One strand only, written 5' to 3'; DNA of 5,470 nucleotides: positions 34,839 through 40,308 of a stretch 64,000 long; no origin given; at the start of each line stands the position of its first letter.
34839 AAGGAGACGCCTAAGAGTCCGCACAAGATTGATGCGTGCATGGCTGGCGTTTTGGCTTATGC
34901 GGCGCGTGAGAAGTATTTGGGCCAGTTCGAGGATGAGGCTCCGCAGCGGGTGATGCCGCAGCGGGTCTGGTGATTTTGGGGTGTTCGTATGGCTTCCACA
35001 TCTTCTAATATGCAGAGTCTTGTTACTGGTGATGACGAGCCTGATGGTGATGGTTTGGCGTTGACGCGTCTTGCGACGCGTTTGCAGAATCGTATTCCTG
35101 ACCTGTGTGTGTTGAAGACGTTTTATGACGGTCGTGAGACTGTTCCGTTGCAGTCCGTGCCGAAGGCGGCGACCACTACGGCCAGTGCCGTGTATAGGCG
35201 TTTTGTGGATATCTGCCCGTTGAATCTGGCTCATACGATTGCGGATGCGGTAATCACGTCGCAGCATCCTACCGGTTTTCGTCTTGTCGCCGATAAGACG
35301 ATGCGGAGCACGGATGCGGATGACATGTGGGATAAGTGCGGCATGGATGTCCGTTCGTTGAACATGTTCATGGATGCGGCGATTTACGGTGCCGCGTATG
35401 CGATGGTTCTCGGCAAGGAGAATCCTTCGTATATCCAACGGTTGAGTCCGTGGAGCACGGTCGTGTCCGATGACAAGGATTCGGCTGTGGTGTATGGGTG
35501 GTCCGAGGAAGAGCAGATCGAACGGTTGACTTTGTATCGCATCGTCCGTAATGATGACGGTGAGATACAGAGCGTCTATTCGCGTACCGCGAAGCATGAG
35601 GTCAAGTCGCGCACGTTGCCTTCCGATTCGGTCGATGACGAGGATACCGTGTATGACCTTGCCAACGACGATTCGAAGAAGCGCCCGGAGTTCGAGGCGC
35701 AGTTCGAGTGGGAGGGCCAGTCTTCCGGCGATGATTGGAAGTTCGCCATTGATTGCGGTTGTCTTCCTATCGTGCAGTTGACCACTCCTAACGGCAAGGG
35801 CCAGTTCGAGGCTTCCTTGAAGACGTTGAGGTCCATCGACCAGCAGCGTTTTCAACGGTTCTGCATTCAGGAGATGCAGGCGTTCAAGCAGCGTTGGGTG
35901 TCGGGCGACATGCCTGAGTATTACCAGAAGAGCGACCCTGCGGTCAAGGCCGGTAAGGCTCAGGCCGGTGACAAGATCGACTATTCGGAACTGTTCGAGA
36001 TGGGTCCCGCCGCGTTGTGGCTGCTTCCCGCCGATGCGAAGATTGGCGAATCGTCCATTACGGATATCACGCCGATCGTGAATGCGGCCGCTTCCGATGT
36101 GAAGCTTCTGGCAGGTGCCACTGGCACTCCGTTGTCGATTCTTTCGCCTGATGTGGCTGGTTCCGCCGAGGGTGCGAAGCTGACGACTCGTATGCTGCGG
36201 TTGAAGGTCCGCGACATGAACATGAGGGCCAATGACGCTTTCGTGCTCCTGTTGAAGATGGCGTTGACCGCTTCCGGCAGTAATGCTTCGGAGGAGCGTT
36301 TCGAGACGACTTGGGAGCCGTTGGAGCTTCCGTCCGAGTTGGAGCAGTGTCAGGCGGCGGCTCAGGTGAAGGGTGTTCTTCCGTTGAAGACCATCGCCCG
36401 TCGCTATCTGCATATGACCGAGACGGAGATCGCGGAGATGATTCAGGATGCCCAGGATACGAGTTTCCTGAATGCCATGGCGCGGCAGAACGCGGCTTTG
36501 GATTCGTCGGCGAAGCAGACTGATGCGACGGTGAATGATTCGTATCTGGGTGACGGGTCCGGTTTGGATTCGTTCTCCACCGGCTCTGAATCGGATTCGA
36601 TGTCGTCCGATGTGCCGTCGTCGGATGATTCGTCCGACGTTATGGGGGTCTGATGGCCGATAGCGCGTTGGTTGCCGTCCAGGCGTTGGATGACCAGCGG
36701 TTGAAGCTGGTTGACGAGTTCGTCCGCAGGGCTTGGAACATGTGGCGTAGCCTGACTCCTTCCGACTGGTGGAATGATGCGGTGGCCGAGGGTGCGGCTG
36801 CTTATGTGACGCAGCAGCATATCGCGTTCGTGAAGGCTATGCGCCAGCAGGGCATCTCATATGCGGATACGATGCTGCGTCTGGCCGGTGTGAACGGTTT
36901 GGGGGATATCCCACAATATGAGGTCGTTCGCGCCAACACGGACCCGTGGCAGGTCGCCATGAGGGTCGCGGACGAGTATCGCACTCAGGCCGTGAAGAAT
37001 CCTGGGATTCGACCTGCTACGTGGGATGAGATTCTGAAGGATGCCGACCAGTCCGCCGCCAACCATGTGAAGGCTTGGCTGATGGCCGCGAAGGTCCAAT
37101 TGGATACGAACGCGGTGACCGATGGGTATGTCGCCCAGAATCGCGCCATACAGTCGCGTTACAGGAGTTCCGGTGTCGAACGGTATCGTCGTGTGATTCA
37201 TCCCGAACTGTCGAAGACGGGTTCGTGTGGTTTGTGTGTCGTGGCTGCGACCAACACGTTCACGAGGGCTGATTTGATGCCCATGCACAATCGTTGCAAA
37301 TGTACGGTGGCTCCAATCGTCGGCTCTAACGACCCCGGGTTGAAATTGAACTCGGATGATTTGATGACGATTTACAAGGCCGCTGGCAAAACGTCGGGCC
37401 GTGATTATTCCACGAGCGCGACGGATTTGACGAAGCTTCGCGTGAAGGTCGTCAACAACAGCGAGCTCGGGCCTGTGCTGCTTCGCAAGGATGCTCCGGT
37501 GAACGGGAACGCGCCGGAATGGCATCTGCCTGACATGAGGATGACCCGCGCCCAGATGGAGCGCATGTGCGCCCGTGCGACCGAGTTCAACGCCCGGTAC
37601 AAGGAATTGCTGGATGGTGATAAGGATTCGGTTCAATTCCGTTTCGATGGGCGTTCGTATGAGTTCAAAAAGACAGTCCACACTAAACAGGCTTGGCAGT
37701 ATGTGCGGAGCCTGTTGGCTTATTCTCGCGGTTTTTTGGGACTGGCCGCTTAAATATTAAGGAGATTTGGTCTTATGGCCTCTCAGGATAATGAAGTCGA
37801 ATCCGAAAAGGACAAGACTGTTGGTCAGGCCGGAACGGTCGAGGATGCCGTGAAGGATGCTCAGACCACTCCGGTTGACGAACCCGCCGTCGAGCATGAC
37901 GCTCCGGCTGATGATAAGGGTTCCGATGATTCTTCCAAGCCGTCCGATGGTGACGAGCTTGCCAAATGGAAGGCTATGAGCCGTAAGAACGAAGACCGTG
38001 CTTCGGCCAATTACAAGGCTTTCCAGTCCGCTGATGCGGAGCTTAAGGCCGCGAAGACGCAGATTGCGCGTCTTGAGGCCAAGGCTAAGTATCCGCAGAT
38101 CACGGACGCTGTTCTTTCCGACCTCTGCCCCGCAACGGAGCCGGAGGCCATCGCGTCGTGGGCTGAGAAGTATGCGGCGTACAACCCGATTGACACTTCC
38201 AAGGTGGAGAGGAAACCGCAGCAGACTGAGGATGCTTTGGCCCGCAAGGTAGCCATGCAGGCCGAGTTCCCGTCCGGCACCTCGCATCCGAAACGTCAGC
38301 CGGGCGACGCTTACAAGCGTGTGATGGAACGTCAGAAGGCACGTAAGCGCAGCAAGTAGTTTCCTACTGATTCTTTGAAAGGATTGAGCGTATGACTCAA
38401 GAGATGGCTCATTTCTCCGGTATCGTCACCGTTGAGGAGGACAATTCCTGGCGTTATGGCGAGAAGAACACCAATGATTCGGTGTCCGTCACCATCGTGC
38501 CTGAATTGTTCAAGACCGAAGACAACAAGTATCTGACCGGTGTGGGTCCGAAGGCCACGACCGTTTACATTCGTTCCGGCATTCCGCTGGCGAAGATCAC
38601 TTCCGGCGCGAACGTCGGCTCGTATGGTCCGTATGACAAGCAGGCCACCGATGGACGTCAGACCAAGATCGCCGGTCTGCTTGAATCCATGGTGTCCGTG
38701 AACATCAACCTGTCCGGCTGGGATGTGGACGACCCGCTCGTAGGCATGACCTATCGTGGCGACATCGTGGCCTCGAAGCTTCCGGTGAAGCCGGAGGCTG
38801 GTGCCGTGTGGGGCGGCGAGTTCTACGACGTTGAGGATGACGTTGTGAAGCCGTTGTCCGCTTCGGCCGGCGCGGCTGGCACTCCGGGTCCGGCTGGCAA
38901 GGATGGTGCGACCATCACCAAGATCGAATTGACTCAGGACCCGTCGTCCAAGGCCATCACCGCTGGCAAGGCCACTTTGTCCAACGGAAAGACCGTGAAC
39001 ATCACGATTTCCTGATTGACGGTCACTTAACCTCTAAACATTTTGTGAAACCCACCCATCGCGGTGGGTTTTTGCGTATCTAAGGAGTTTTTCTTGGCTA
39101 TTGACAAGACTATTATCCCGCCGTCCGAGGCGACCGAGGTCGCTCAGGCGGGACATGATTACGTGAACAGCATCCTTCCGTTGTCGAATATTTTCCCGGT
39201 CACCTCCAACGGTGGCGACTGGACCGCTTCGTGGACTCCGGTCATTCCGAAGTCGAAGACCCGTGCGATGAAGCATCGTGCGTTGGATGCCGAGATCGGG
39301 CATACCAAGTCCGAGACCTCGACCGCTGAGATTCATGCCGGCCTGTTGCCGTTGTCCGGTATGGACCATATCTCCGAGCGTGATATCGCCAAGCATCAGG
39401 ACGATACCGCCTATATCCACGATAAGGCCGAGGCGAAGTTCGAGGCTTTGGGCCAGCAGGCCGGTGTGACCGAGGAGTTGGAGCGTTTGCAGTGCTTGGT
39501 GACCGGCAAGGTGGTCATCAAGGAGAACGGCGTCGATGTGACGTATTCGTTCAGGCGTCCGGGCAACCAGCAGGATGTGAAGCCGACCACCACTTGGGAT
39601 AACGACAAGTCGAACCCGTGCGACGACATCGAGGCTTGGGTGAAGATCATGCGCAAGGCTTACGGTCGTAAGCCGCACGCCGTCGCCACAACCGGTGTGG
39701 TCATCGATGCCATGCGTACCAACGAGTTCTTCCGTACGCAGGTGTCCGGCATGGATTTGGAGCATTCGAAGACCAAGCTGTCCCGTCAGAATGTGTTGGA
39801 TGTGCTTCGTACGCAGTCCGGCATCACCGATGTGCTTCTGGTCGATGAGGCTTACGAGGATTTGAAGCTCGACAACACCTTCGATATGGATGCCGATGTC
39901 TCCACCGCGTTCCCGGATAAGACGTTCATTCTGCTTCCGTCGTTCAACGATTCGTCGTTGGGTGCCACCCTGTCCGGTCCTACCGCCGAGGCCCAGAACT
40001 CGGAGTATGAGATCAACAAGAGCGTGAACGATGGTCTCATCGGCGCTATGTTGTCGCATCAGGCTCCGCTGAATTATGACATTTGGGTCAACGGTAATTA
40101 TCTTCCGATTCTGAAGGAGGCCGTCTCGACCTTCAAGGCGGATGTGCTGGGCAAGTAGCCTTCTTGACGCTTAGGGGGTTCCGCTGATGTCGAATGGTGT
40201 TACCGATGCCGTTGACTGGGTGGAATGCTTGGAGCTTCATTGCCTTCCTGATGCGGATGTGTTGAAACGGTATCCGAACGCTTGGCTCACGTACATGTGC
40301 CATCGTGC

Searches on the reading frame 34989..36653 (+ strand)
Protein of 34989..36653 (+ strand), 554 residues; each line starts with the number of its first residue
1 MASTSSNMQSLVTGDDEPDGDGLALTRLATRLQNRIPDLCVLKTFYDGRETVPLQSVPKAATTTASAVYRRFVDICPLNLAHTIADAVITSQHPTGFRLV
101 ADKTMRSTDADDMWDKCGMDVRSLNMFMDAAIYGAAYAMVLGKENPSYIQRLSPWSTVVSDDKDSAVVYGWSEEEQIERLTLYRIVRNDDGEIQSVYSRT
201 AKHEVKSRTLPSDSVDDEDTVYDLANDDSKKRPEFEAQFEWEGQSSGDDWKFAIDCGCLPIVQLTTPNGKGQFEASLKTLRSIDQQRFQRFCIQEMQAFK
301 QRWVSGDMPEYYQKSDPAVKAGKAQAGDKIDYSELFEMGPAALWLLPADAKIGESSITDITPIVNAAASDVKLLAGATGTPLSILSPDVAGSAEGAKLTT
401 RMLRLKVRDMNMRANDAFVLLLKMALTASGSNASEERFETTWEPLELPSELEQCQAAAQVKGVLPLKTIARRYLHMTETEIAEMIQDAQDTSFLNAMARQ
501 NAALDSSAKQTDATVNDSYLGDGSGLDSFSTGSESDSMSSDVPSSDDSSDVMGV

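Call 20: search_protein_families(library=pfam, max_evalue=0.001, proteins=[window:34989-36653:+])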
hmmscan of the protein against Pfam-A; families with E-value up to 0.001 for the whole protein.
window:34989-36653:+ (554 aa): 1 family
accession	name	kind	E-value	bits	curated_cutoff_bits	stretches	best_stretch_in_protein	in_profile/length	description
PF05133.19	SPP1_portal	-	8.9e-06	25.4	25.5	0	391-486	307-408/416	Phage portal protein, SPP1 Gp6-like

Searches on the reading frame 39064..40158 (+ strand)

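Call 20: search_protein_families(library=pfam, max_evalue=0.001, proteins=[window:39064-40158:+])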
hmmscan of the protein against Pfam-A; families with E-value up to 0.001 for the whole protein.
window:39064-40158:+ (364 aa): 1 family
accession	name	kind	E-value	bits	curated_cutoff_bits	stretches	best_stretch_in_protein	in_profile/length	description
PF03864.22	Phage_cap_E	-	4.3e-09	36.3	22.9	1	103-221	85-207/329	Phage major capsid protein E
